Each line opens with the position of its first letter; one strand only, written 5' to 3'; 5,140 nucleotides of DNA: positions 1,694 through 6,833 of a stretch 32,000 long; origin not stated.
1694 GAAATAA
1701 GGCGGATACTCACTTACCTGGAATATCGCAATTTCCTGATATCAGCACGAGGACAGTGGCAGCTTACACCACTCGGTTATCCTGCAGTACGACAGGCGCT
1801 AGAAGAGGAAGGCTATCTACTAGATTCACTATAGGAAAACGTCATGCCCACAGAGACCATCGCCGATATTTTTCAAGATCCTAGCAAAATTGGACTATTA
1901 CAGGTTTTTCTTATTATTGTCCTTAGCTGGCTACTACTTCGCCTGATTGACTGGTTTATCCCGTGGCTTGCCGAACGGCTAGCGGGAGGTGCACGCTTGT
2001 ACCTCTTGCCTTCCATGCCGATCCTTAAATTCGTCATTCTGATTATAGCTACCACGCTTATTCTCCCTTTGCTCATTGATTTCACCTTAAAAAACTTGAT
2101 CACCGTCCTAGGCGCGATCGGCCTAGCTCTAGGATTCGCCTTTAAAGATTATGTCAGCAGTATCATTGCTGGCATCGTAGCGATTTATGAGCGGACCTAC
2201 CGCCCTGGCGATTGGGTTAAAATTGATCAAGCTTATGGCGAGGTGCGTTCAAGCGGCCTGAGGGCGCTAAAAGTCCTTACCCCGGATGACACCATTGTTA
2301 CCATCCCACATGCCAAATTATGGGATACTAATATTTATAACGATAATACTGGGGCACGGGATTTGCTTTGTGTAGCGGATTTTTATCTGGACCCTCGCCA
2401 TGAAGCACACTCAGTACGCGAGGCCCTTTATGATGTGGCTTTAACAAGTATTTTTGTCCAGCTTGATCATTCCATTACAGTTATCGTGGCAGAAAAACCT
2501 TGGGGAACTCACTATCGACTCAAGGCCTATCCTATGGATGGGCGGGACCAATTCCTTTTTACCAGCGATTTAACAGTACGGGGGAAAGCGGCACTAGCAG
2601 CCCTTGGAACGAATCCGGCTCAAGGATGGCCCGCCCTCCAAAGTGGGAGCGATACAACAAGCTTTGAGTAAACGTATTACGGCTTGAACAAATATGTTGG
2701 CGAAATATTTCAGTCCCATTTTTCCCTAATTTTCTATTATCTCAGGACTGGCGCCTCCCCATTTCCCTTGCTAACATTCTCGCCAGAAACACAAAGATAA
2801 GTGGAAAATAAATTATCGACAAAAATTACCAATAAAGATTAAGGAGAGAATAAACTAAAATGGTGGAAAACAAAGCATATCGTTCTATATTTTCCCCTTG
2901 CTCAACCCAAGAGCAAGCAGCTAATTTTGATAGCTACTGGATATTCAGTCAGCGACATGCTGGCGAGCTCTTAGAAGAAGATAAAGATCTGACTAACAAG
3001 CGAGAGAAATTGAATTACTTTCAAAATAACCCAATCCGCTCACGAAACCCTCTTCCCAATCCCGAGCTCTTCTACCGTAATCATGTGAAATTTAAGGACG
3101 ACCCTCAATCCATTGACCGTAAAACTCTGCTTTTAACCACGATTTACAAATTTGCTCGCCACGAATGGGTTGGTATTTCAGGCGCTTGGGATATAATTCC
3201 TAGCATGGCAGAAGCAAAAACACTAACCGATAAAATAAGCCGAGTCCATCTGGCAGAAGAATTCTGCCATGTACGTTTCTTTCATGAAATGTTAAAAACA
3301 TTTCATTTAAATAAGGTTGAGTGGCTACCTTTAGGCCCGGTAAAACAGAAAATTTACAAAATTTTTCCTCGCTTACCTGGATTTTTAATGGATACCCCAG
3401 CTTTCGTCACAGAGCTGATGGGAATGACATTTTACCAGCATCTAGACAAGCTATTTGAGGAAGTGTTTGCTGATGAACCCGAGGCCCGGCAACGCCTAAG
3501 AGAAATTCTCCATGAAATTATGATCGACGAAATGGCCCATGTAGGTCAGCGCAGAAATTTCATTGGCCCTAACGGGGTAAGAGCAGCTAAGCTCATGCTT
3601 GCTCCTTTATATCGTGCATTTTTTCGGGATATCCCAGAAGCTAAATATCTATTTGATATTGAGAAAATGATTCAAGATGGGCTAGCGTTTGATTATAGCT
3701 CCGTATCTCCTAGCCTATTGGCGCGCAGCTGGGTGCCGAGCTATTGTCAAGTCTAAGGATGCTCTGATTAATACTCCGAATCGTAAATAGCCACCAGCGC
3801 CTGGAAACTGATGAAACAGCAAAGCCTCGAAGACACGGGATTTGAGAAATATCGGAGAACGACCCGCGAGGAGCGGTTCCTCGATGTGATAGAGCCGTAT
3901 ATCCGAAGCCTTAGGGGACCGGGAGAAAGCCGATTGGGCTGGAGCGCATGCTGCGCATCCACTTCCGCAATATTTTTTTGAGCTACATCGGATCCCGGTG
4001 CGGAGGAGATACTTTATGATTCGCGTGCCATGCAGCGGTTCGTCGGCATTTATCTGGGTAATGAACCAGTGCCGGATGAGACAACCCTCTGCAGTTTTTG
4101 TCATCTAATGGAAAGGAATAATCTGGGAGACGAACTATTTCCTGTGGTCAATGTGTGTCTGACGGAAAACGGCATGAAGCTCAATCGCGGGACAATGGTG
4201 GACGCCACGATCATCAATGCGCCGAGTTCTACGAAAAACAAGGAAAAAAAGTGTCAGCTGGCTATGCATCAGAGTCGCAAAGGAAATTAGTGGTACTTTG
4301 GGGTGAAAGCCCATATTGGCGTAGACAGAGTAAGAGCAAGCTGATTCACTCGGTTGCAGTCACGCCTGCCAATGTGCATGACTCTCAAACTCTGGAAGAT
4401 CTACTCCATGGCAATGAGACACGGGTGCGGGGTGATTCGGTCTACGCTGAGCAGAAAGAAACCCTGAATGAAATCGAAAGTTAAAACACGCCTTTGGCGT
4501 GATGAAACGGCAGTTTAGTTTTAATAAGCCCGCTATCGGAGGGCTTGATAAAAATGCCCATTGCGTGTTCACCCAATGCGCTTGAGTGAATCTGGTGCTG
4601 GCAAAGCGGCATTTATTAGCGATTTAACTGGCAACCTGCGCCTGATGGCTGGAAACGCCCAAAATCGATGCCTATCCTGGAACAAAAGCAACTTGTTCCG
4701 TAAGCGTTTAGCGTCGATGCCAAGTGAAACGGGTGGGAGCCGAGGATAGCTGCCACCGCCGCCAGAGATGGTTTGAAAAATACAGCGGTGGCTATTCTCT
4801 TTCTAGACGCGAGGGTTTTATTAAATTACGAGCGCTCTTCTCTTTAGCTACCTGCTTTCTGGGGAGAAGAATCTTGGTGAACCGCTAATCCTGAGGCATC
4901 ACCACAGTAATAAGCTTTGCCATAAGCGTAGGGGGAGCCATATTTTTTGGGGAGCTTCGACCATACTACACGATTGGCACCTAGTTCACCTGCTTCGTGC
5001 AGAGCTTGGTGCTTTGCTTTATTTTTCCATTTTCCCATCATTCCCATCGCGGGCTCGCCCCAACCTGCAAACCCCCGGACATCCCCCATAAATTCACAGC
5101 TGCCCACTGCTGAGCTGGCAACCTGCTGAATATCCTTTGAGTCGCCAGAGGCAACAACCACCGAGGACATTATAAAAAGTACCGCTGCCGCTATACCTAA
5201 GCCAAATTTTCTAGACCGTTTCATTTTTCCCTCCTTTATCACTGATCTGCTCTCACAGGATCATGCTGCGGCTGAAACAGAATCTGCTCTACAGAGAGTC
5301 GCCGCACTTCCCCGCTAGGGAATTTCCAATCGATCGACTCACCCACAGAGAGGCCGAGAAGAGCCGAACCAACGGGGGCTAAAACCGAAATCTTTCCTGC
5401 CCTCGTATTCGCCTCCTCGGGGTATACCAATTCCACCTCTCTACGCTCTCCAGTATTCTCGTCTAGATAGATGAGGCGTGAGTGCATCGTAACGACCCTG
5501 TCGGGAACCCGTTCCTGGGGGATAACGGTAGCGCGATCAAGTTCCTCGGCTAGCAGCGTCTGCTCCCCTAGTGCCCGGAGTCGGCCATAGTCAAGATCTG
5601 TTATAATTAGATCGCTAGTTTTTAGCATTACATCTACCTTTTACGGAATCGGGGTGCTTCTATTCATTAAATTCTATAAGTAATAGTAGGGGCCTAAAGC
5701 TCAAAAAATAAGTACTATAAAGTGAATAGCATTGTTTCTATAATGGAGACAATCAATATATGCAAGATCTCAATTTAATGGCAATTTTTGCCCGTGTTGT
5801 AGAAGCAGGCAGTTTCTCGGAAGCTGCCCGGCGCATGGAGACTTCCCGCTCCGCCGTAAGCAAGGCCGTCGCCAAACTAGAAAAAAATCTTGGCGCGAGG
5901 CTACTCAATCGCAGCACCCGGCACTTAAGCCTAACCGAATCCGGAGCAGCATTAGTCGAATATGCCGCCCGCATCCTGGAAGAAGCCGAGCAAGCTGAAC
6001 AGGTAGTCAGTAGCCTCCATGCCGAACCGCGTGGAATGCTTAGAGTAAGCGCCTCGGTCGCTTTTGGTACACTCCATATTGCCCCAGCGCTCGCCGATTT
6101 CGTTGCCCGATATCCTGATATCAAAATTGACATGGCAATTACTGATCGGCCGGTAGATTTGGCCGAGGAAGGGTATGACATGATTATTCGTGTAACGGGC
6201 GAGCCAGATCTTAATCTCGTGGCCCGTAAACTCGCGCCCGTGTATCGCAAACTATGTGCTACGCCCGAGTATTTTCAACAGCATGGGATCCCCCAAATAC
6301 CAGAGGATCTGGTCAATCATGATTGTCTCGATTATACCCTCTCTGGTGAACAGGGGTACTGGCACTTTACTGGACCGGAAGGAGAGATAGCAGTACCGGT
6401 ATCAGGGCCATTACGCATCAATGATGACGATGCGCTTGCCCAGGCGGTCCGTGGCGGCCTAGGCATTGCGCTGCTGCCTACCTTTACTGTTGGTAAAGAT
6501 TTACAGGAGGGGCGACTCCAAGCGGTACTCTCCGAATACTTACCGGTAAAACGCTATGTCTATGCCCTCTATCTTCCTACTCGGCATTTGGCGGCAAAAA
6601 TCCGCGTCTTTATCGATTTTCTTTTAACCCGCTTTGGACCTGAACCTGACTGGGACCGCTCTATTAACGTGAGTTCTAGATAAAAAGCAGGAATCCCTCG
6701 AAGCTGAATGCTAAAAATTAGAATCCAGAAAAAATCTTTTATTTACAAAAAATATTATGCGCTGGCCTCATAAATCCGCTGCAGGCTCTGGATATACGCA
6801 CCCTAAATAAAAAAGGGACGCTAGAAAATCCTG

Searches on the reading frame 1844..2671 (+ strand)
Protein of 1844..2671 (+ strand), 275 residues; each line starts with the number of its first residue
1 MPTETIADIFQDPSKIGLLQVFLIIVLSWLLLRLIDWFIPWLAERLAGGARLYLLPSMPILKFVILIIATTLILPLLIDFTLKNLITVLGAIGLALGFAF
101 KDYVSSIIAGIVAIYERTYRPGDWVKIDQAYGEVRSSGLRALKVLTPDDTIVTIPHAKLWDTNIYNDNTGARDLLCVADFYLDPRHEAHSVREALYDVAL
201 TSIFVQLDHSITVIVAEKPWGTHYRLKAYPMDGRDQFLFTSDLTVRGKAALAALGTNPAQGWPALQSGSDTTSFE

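Call 85: search_protein_families(library=pfam, proteins=[window:1844-2671:+], max_evalue=0.00001)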
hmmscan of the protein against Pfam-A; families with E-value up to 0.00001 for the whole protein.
window:1844-2671:+ (275 aa): 1 family
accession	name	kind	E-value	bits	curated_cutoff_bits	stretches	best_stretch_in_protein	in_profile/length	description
PF00924.24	MS_channel_2nd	-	6e-17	62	20.2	1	102-166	1-65/68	Mechanosensitive ion channel, beta-domain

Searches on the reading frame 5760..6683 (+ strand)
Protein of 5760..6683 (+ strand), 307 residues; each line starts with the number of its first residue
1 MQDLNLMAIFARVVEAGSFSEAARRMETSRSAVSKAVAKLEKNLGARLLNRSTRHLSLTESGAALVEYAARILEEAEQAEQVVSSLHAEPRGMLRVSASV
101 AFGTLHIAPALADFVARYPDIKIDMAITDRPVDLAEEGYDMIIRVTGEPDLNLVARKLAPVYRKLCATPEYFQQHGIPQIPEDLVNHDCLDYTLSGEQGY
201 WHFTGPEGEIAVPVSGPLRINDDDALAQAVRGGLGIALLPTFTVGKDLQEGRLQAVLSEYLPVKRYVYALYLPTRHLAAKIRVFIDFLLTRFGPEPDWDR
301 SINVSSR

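Call 85: search_protein_families(library=pfam, proteins=[window:5760-6683:+], max_evalue=0.00001)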
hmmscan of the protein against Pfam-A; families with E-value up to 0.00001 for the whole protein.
window:5760-6683:+ (307 aa): 2 families
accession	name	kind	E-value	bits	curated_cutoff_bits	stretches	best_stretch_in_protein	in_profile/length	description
PF03466.25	LysR_substrate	-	4.6e-40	137.7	28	1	88-292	2-208/209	LysR substrate binding domain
PF00126.33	HTH_1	-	3e-20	72.4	26.6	1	4-62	1-59/60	Bacterial regulatory helix-turn-helix protein, lysR family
